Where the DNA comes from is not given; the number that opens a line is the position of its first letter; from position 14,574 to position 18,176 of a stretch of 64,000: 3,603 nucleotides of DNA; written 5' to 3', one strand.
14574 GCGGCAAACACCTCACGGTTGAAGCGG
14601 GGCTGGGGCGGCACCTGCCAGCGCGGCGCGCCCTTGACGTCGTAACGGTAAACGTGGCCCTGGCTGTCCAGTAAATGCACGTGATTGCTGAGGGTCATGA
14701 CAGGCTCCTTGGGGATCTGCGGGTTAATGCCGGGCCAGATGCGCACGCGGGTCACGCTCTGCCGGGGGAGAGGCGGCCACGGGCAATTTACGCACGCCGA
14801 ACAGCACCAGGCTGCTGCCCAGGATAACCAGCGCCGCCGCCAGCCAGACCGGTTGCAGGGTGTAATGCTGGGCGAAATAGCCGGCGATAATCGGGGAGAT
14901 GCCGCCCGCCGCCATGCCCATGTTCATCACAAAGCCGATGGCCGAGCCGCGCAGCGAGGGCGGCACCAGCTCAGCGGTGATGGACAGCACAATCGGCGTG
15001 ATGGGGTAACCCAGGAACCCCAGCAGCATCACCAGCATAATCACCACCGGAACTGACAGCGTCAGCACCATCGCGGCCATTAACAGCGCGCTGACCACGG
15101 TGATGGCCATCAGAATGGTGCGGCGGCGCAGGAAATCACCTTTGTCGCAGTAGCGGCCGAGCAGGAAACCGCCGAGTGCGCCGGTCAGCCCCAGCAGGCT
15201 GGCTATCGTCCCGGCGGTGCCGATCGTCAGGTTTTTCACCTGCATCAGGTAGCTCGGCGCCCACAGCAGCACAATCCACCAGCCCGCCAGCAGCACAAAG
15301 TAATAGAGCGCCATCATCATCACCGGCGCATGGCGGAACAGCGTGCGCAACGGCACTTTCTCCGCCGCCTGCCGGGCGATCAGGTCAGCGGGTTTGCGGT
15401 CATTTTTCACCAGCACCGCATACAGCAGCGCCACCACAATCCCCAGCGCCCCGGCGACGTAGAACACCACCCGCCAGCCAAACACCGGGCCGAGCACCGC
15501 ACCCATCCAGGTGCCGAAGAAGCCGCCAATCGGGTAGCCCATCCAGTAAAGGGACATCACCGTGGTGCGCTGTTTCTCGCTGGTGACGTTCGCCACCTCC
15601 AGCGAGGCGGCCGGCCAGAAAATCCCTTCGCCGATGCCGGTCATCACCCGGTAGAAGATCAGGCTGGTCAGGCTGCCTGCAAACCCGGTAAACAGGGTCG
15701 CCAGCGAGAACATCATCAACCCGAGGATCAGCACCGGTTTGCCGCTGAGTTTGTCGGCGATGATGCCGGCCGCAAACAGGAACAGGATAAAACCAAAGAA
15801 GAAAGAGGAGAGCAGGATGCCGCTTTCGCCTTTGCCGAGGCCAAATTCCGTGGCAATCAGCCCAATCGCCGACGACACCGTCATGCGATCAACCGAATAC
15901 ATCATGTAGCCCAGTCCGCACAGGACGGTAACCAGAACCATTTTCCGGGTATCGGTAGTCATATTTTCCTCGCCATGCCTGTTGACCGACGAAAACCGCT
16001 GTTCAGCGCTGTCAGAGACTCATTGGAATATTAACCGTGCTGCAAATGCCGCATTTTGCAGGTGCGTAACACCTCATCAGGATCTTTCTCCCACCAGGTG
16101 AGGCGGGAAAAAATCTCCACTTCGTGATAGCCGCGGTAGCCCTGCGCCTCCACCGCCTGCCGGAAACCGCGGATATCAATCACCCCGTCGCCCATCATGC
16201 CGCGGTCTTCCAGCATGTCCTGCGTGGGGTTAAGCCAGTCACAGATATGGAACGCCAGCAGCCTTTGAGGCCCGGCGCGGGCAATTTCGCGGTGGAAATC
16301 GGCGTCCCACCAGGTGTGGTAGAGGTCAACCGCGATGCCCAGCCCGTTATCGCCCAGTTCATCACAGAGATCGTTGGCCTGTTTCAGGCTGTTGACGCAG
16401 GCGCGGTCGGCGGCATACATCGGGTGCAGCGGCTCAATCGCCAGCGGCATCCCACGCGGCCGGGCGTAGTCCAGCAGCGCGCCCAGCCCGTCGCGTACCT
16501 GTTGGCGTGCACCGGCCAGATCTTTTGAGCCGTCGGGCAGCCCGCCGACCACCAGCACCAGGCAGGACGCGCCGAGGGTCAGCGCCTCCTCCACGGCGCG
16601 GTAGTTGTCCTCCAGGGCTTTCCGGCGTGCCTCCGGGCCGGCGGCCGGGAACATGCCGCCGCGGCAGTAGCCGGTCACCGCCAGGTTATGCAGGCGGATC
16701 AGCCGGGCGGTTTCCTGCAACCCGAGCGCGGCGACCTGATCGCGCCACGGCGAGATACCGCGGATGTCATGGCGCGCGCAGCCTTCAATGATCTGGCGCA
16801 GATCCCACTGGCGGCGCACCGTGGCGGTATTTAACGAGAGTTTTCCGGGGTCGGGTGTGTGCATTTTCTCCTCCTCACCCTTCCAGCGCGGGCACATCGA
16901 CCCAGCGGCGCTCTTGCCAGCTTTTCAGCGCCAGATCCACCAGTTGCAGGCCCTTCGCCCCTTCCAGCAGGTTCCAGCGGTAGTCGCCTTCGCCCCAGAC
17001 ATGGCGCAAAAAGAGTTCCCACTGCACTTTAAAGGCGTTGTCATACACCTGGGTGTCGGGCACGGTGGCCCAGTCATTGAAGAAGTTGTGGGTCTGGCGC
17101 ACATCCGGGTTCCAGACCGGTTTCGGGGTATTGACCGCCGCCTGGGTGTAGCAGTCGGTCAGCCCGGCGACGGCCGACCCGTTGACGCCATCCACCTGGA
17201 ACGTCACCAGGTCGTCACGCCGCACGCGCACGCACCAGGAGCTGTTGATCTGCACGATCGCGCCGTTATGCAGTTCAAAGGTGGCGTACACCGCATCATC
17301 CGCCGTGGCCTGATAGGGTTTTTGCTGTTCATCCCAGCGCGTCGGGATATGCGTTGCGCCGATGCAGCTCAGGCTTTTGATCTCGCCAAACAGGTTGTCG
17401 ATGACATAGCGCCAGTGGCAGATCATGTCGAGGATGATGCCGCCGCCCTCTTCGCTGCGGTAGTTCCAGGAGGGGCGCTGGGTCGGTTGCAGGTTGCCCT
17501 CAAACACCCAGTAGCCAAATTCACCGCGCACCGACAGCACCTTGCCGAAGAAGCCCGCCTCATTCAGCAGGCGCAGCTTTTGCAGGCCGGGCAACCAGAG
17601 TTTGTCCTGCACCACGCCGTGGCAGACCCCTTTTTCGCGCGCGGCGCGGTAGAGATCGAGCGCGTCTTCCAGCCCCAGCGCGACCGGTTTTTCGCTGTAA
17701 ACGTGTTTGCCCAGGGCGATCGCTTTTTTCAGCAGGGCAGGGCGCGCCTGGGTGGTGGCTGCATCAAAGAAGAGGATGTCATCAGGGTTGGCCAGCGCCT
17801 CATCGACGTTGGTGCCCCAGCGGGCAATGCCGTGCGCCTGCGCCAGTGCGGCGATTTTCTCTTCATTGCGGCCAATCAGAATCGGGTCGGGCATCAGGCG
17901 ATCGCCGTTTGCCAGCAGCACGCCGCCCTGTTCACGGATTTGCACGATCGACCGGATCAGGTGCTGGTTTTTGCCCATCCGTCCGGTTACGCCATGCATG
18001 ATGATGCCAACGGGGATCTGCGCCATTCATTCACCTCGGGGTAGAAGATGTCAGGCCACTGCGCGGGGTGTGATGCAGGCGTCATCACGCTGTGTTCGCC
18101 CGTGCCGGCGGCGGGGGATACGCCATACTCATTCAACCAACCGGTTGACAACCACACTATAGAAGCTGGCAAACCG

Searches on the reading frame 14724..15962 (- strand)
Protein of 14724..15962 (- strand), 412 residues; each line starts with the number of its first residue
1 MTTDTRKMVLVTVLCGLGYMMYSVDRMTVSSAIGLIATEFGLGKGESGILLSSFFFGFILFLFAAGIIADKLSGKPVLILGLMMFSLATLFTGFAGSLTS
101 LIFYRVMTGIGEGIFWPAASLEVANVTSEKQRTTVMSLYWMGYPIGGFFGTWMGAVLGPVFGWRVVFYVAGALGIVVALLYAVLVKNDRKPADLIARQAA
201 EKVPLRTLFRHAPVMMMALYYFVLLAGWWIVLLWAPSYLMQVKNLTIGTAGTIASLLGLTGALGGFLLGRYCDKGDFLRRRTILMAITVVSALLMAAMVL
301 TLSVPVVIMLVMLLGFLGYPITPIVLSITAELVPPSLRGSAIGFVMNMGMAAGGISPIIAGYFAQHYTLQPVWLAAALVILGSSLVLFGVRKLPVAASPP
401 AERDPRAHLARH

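Call 66: search_protein_families(library=pfam, proteins=[window:14724-15962:-], max_evalue=0.00001)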
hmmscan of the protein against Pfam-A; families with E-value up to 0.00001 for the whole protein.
window:14724-15962:- (412 aa): 2 families
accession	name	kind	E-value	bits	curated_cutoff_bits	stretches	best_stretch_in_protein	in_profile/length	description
PF07690.21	MFS_1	-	7.3e-58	196.6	33.4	2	17-322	3-311/347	Major Facilitator Superfamily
PF00083.30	Sugar_tr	-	7.1e-15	55.3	22.3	1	46-181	47-188/452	Sugar (and other) transporter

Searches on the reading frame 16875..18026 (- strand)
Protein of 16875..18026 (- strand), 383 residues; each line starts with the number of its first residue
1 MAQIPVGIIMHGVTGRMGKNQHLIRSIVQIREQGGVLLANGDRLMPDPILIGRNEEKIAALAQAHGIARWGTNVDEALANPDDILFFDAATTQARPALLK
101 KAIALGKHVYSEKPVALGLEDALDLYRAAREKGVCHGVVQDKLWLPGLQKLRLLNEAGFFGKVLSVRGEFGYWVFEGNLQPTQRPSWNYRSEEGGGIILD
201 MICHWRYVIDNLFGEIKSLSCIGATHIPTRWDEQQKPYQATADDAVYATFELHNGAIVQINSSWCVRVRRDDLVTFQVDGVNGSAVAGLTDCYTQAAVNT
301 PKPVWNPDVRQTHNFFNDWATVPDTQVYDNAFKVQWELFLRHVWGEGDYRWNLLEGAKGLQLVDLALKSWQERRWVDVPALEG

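Call 66: search_protein_families(library=pfam, proteins=[window:16875-18026:-], max_evalue=0.00001)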
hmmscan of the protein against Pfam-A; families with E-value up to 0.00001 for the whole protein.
window:16875-18026:- (383 aa): 3 families
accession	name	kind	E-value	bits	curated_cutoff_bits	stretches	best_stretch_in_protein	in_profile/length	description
PF22725.1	GFO_IDH_MocA_C3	-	3e-22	79.4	27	1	149-285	2-123/124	GFO/IDH/MocA C-terminal domain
PF02894.22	GFO_IDH_MocA_C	-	3.5e-14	53.6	22.9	1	157-378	6-218/218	Oxidoreductase family, C-terminal alpha/beta domain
PF01408.29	GFO_IDH_MocA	-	3.9e-08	34.5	24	1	50-137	31-117/120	Oxidoreductase family, NAD-binding Rossmann fold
